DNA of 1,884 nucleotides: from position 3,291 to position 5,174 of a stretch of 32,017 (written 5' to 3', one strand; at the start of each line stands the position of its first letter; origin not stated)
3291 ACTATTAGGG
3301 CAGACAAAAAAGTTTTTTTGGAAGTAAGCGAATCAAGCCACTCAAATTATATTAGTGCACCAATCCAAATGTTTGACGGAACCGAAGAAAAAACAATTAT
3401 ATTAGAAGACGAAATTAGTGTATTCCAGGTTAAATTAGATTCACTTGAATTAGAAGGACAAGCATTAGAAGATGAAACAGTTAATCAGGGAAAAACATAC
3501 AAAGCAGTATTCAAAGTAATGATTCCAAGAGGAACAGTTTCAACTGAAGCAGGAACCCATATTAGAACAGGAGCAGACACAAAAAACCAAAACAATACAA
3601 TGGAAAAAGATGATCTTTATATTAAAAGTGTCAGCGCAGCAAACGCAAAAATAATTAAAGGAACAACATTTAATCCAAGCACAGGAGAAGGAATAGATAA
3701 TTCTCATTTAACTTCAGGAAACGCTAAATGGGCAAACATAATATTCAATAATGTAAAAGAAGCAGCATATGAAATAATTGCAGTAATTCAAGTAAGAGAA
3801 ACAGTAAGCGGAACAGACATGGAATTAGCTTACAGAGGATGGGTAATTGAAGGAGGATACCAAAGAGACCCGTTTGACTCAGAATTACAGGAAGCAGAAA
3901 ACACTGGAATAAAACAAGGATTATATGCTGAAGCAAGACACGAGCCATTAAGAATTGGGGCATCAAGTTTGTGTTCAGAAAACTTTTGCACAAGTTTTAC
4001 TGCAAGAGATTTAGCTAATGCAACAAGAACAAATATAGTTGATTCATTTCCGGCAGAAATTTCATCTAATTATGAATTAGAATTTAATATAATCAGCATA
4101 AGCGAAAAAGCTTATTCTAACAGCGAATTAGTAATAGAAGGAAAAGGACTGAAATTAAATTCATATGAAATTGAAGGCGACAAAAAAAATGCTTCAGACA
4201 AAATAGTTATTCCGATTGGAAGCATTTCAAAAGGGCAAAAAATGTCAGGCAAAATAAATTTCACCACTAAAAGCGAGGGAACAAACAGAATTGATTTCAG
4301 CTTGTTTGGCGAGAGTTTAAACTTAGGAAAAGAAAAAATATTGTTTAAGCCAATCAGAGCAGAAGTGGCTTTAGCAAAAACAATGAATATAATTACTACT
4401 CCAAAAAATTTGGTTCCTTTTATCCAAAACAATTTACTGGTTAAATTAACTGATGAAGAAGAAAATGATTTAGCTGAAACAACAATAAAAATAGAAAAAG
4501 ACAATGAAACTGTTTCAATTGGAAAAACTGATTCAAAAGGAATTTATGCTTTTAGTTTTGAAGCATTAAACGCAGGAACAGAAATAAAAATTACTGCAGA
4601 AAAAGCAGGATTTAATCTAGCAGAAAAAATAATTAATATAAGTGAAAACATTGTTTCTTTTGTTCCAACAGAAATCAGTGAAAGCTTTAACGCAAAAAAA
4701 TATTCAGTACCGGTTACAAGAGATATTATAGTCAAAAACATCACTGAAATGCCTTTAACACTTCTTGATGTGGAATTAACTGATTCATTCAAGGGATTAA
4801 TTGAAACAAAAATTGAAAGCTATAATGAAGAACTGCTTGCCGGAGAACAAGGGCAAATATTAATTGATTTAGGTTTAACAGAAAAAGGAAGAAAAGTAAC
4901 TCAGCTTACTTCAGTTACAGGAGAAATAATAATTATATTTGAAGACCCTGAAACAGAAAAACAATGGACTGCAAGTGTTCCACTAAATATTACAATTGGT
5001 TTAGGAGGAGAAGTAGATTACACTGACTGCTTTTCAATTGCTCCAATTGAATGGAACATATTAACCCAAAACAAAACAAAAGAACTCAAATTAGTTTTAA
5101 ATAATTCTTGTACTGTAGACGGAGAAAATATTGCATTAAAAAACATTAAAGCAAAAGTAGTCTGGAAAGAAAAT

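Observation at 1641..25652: Three giant paralogous surface-protein genes plus a tightly coupled small-membrane-protein operon: candidate undescribed cell-surface / cell-contact system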

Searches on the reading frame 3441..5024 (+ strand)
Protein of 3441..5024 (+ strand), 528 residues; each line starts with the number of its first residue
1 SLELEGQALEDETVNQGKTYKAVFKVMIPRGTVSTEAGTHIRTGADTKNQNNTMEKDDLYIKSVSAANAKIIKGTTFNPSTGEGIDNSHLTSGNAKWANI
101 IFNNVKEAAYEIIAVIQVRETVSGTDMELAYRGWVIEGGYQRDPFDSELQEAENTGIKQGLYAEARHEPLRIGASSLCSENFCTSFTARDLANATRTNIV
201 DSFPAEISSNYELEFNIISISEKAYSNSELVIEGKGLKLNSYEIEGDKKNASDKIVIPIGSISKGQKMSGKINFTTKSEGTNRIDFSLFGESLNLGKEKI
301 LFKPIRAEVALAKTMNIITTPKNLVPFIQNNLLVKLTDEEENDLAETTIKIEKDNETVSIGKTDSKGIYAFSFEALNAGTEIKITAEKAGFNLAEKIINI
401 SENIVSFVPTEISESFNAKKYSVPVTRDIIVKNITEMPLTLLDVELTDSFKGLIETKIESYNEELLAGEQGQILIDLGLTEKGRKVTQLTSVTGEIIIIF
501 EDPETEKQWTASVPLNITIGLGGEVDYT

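Call 100: search_protein_families(library=pfam, proteins=[window:3441-5024:+], max_evalue=1)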
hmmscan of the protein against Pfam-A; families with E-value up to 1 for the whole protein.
window:3441-5024:+ (528 aa): 4 families
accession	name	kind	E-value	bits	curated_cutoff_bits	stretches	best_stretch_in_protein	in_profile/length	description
PF02369.22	Big_1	-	0.0023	18.4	34.9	1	329-387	18-79/93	Bacterial Ig-like domain (group 1)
PF22902.2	NOMO1-like_9th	-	0.099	12.9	27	1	344-395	13-64/75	BOS complex subunit NOMO1-like, beta sandwich domain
PF17210.9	SdrD_B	-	0.1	13.2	29.7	1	338-384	18-64/112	SdrD B-like domain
PF17789.7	MG4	-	0.16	12.7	24.7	1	326-390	12-77/95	Macroglobulin domain MG4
